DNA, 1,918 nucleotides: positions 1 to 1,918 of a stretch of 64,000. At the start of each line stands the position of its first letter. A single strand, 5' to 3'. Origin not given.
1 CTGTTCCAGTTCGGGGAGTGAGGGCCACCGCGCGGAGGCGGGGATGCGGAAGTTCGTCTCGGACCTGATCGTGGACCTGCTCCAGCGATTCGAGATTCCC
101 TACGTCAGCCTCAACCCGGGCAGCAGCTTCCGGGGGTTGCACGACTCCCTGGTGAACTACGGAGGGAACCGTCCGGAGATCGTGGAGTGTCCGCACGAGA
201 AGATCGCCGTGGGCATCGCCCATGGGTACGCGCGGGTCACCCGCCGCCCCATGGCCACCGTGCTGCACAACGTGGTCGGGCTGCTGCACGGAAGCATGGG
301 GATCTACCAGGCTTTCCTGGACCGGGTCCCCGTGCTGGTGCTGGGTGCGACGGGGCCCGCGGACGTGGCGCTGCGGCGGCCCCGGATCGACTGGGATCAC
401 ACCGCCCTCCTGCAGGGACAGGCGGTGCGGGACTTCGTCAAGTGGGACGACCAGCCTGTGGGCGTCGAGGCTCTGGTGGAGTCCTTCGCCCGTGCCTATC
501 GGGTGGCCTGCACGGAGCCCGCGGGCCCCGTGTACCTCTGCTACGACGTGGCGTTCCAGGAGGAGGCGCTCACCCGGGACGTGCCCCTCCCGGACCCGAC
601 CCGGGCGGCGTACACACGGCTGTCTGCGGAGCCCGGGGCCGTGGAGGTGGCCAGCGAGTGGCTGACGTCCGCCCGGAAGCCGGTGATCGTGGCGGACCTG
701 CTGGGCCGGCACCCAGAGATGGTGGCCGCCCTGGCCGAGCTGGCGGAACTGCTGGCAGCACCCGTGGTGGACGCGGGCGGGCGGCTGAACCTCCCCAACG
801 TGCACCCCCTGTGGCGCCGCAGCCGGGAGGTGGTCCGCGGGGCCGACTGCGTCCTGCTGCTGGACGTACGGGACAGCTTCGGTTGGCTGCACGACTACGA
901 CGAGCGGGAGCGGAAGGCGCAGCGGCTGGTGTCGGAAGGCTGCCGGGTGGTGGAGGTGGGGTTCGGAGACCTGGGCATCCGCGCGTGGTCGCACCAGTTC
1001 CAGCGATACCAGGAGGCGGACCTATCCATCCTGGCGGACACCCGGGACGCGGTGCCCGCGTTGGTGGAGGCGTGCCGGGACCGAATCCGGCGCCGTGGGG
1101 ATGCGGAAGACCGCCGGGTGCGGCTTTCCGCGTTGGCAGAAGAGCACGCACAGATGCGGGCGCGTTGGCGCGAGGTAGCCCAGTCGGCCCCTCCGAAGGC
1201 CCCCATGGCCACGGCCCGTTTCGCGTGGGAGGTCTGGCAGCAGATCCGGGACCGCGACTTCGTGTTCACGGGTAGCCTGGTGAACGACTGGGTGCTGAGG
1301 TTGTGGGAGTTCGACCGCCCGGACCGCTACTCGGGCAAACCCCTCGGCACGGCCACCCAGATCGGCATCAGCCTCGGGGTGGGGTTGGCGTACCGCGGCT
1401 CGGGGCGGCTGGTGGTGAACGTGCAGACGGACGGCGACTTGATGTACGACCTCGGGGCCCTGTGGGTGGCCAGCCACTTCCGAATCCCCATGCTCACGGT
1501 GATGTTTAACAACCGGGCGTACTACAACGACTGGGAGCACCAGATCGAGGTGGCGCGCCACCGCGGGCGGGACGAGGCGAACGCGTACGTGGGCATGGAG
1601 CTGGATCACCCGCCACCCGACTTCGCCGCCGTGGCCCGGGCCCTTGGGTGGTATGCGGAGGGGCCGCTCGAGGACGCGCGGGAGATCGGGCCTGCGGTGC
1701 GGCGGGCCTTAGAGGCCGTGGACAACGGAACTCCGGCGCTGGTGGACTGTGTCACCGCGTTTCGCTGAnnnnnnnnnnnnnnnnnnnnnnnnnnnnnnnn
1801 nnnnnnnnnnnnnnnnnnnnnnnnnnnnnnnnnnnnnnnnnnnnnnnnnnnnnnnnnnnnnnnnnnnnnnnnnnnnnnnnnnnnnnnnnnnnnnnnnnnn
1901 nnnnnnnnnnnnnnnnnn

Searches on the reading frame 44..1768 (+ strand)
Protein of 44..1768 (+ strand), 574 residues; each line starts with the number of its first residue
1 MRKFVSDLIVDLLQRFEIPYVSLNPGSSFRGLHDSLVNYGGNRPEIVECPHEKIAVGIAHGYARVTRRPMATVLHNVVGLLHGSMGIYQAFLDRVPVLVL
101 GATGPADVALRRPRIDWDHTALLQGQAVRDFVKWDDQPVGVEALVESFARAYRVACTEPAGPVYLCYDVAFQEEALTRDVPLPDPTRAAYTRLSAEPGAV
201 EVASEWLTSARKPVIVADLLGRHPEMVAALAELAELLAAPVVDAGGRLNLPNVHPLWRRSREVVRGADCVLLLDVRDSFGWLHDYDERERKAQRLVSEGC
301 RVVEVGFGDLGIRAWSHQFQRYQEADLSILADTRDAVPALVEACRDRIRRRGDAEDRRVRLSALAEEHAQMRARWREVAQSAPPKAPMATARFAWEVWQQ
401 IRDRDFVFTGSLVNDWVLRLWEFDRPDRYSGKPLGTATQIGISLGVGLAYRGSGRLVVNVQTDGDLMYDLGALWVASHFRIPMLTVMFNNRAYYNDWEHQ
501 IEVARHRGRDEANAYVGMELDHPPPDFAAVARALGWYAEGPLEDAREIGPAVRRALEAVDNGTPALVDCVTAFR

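Call 21: search_protein_families(library=pfam, proteins=[window:44-1768:+], max_evalue=0.0001)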
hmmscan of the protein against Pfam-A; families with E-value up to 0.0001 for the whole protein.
window:44-1768:+ (574 aa): 3 families
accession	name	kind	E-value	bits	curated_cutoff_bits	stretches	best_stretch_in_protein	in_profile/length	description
PF02776.23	TPP_enzyme_N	-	1e-20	74.2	26.8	1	5-107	3-103/119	Thiamine pyrophosphate enzyme, N-terminal TPP binding domain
PF02775.26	TPP_enzyme_C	-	3.6e-15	56.5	21.9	1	415-569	7-151/151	Thiamine pyrophosphate enzyme, C-terminal TPP binding domain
PF00205.28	TPP_enzyme_M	-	5.2e-07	29.9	30.4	1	202-286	3-95/137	Thiamine pyrophosphate enzyme, central domain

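Call 70: search_protein_families(library=ncbifam, proteins=[window:44-1768:+], max_evalue=0.00001)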
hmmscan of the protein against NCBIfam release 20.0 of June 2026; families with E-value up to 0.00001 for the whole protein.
window:44-1768:+ (574 aa): 42 families (the best 25 are shown)
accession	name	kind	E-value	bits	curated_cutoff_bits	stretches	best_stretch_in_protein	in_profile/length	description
NF006203.0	PRK08327.1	equivalog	2.7e-68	230.9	456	1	6-569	12-566/571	thiamine pyrophosphate-requiring protein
NF004807.0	PRK06154.1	equivalog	5.3e-37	127.7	607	1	51-572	62-555/565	thiamine pyrophosphate-requiring protein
NF005485.1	PRK07092.1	equivalog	9.6e-31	107.1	493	1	5-572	3-519/523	benzoylformate decarboxylase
NF006052.0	PRK08199.1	subfamily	1.5e-29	102.7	539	1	6-571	11-537/559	thiamine pyrophosphate protein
NF006122.0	PRK08266.1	subfamily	2.8e-29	102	571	2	7-368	8-348/543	hypothetical protein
NF005712.0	PRK07524.1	subfamily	3.7e-27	95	500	1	29-557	33-518/536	5-guanidino-2-oxopentanoate decarboxylase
NF005760.0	PRK07586.1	equivalog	1.6e-24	86.7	363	2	352-558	299-504/514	acetolactate synthase large subunit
NF004516.0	PRK05858.1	equivalog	3.8e-21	75.2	587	1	33-571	41-535/548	acetolactate synthase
NF009122.0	PRK12474.1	subfamily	5.1e-19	68.4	835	2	381-538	334-489/518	hypothetical protein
NF058623.1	HdaclCoAlyACT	equivalog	4.6e-18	65.2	600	2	8-243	15-243/575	2-hydroxyacyl-CoA lyase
TIGR03457.1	sulphoacet_xsc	equivalog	1.8e-17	63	676.4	1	45-257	41-244/579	sulfoacetaldehyde acetyltransferase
TIGR00118.1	acolac_lg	equivalog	2.7e-17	62.5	538.35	1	7-243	5-233/557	biosynthetic-type acetolactate synthase large subunit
NF005713.0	PRK07525.1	subfamily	9.7e-17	60.5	620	1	45-571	45-562/592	sulfoacetaldehyde acetyltransferase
NF008431.0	PRK11269.1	equivalog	1.1e-13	50.6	791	1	7-491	8-474/591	glyoxylate carboligase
NF006378.0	PRK08617.1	equivalog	1.6e-13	49.9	510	1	5-243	10-237/556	acetolactate synthase AlsS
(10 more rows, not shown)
